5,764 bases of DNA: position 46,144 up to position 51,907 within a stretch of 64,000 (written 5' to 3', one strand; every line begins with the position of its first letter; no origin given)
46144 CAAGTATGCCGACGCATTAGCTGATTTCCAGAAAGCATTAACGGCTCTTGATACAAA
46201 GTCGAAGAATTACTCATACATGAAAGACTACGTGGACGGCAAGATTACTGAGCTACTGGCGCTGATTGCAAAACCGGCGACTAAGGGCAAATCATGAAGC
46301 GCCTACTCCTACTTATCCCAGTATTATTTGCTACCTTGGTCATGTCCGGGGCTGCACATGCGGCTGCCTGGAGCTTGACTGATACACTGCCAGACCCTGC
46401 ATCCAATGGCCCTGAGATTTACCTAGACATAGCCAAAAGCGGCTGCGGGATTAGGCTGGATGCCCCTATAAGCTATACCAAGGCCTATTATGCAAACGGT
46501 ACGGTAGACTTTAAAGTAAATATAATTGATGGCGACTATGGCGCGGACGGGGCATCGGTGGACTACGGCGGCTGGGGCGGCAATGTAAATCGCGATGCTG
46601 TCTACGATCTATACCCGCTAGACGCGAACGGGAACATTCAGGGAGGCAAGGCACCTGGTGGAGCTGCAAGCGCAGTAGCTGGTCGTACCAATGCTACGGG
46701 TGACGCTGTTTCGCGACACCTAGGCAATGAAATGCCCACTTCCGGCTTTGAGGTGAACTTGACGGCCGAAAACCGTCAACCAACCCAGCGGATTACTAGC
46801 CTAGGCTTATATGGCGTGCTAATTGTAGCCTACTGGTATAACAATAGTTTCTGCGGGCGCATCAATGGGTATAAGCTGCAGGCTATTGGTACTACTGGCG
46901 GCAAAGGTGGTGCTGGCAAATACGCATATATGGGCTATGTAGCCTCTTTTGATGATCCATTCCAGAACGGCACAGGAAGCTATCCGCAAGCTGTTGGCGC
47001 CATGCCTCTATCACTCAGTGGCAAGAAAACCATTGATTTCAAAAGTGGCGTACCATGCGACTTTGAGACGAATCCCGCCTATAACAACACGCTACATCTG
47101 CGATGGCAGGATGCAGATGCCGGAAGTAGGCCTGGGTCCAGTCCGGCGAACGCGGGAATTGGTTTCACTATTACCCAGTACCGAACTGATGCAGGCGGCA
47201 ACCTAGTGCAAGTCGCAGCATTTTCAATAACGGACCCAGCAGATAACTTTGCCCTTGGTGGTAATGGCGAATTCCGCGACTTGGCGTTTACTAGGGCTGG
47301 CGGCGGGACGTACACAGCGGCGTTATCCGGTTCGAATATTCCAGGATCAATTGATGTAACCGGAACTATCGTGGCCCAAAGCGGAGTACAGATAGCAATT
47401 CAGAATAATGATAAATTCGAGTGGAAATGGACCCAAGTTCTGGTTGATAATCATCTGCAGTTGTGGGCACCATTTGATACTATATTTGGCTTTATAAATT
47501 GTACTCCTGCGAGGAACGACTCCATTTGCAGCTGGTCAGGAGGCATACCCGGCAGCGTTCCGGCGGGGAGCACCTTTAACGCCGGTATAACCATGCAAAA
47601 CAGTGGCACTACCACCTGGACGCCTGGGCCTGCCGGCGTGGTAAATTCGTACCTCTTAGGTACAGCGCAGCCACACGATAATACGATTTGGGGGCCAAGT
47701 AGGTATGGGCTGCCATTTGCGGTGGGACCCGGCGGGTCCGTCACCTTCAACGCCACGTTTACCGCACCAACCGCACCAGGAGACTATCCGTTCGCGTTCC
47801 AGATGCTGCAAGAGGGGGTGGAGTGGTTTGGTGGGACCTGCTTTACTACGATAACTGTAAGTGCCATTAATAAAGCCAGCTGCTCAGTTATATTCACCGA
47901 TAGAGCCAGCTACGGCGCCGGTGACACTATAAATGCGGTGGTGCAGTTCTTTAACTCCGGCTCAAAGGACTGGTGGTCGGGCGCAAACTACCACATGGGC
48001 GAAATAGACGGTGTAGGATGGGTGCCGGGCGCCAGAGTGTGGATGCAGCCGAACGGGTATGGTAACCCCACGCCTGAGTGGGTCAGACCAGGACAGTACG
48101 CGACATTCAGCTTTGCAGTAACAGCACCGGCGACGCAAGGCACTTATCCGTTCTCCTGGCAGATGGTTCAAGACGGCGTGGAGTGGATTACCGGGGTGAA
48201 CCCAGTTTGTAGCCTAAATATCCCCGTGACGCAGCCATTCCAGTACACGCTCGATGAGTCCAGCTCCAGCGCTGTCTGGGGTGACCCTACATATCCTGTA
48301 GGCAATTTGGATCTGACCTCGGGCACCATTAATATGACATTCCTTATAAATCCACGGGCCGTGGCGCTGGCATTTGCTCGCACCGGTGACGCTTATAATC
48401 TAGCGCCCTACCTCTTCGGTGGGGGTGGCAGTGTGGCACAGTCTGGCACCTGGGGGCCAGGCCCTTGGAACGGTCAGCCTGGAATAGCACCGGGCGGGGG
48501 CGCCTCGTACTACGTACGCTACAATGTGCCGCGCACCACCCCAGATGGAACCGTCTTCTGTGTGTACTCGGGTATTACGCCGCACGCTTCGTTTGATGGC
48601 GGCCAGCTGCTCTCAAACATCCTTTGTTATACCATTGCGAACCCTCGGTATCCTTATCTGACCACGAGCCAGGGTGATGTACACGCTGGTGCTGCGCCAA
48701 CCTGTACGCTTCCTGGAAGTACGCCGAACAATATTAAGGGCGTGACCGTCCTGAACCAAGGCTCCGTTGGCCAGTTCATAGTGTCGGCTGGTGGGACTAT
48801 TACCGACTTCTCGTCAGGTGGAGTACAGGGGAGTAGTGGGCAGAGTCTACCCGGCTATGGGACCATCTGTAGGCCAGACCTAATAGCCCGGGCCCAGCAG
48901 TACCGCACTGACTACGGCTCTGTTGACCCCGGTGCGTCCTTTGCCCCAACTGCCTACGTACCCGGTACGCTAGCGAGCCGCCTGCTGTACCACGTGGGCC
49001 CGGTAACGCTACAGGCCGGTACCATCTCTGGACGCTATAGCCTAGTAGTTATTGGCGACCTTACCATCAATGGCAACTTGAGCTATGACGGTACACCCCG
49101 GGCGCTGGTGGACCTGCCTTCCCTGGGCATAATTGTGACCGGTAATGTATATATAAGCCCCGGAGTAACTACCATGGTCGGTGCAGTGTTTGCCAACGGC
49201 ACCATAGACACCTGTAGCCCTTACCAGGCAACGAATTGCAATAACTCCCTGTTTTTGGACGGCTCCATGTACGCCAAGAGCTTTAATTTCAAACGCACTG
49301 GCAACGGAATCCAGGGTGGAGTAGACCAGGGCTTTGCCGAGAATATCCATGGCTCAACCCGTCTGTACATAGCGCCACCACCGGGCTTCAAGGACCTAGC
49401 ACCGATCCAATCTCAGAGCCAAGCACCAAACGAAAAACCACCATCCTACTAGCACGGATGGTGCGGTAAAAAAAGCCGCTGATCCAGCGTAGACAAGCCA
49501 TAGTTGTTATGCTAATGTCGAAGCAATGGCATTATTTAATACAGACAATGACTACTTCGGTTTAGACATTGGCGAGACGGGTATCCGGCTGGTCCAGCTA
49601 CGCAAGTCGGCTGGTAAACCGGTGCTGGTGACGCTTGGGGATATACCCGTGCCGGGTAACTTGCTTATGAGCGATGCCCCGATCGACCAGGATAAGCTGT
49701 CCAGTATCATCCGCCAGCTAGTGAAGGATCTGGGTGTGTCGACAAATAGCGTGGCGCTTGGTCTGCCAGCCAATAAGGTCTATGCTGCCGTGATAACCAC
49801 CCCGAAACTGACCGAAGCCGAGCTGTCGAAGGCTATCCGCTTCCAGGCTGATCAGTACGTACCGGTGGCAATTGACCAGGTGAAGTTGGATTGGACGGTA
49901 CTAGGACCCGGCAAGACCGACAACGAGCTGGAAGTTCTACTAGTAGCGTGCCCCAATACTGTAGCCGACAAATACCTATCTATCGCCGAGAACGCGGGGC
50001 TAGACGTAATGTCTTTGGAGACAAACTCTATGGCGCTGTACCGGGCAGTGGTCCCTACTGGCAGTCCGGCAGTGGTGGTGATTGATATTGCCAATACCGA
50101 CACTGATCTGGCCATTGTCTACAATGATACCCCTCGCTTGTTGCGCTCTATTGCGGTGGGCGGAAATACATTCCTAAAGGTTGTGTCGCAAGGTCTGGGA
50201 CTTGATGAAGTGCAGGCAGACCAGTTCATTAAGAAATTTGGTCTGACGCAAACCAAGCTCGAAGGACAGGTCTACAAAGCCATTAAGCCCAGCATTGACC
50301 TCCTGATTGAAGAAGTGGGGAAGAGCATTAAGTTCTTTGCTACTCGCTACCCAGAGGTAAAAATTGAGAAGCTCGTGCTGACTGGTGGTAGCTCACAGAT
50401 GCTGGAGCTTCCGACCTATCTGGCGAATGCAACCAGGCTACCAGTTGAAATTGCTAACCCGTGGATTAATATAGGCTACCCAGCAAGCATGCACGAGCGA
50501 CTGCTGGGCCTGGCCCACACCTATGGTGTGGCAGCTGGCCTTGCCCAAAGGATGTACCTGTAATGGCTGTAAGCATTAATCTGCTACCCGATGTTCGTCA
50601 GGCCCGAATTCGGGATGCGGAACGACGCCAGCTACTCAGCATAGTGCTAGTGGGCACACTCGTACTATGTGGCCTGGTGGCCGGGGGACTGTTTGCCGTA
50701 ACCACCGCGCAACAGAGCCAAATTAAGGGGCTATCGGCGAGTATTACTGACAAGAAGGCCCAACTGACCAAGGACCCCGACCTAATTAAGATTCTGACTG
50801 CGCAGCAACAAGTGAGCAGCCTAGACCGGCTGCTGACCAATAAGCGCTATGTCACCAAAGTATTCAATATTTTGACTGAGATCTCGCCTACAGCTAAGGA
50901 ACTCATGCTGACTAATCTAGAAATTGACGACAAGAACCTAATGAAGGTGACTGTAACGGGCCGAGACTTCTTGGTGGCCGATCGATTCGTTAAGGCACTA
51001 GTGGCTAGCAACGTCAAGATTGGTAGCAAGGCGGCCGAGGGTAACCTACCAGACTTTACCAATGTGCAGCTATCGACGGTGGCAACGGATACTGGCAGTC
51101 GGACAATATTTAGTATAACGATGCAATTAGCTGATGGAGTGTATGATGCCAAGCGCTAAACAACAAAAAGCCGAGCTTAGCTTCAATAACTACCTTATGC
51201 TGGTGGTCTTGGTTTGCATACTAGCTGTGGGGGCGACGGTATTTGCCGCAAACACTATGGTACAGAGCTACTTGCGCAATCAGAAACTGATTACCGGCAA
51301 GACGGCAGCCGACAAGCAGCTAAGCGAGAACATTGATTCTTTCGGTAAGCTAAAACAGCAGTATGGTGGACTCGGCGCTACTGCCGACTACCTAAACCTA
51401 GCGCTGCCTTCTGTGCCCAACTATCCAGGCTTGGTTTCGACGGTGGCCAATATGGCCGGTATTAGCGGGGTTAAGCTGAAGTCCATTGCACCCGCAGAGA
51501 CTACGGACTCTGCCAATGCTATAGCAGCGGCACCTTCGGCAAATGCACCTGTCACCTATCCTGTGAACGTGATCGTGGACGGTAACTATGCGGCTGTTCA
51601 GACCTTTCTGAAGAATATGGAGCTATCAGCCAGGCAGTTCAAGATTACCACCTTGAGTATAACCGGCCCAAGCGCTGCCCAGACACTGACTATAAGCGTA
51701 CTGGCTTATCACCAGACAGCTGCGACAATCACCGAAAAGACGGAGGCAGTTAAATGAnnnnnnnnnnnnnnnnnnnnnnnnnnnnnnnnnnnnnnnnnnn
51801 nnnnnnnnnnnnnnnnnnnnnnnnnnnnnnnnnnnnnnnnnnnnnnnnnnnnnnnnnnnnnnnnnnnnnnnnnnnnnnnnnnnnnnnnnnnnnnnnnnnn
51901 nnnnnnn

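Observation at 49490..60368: Complete secretin-less type IV pilus locus with both extension and retraction ATPases and five pilin-class genes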

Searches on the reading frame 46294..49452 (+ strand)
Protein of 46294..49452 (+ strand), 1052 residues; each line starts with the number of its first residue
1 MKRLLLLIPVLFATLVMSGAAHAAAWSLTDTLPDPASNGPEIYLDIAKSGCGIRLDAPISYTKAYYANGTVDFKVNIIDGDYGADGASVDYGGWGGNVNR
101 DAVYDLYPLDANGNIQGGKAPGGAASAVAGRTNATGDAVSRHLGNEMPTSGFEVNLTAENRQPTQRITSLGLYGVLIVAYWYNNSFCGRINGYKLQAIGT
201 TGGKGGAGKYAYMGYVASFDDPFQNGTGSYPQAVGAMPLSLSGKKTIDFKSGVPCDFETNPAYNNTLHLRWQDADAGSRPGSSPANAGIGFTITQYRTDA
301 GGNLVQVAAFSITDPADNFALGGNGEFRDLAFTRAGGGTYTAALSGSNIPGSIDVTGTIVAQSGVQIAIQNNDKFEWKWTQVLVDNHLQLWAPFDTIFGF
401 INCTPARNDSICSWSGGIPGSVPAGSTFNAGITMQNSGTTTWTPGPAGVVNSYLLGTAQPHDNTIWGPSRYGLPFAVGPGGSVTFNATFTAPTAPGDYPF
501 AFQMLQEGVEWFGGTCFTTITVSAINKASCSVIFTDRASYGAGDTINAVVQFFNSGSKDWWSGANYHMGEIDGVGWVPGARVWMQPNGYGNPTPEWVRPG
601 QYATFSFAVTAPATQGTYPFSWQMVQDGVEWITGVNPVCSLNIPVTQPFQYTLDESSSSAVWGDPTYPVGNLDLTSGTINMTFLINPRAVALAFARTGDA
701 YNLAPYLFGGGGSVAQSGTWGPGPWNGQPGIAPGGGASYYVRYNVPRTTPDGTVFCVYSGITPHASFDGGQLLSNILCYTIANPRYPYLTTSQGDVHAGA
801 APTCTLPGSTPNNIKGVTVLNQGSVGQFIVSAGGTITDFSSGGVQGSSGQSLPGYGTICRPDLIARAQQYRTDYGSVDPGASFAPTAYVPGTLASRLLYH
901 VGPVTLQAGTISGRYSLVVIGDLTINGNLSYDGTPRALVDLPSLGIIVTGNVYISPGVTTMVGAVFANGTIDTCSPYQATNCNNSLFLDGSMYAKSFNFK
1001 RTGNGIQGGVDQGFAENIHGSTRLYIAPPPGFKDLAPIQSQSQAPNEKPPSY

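Call 5: search_protein_families(library=pfam, proteins=[window:46294-49452:+], max_evalue=0.01)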
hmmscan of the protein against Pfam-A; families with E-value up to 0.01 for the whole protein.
window:46294-49452:+ (1052 aa): 2 families
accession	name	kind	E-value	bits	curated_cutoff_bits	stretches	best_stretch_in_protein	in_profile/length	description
PF16158.11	N_BRCA1_IG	-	7.1e-12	46.3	28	2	421-522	7-108/108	Ig-like domain from next to BRCA1 gene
PF09134.16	Invasin_D3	-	0.0057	17.6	33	0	292-361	23-84/98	Invasin, domain 3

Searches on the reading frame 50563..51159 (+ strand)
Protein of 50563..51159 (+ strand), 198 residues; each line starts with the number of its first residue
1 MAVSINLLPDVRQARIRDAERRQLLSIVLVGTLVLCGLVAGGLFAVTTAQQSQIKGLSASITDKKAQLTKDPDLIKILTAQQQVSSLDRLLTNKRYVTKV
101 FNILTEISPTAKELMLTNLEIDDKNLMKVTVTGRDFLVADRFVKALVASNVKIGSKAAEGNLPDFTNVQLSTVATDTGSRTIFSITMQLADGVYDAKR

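Call 4: search_protein_families(library=pfam, proteins=[window:50563-51159:+], max_evalue=0.01)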
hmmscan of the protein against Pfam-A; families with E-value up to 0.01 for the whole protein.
window:50563-51159:+ (198 aa): 0 families

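Call 21: search_protein_families(library=ncbifam, proteins=[window:50563-51159:+], max_evalue=0.01)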
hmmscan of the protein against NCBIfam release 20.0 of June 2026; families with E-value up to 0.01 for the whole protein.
window:50563-51159:+ (198 aa): 0 families

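Call 55: search_protein_families(library=pfam, proteins=[window:50563-51156:+], max_evalue=5)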
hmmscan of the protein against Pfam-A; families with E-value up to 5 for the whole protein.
window:50563-51156:+ (198 aa): 2 families
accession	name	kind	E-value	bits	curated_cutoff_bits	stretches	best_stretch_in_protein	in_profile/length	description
PF00843.22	Arena_nucleocap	-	0.045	13.1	27.2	1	50-139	10-98/334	Arenavirus nucleocapsid N-terminal domain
PF25471.1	TM_PetC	-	0.071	13.3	37.1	1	18-40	6-28/48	Iron-sulfur subunit PetC transmembrane anchor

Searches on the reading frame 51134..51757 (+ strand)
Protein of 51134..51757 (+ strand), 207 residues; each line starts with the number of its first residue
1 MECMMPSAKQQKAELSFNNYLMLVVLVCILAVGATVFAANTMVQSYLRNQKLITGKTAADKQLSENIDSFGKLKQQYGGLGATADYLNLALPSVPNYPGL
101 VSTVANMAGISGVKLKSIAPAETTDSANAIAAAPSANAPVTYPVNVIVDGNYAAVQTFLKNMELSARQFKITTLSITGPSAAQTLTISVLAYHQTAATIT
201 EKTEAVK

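Call 4: search_protein_families(library=pfam, proteins=[window:51134-51757:+], max_evalue=0.01)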
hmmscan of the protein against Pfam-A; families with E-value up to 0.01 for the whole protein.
window:51134-51757:+ (207 aa): 1 family
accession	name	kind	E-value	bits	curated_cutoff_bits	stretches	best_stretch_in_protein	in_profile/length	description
PF04350.18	PilO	-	4.3e-07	30.6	22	1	64-191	19-138/145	Pilus assembly protein, PilO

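Call 21: search_protein_families(library=ncbifam, proteins=[window:51134-51757:+], max_evalue=0.01)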
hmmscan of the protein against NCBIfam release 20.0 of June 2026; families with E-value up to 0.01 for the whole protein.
window:51134-51757:+ (207 aa): 0 families
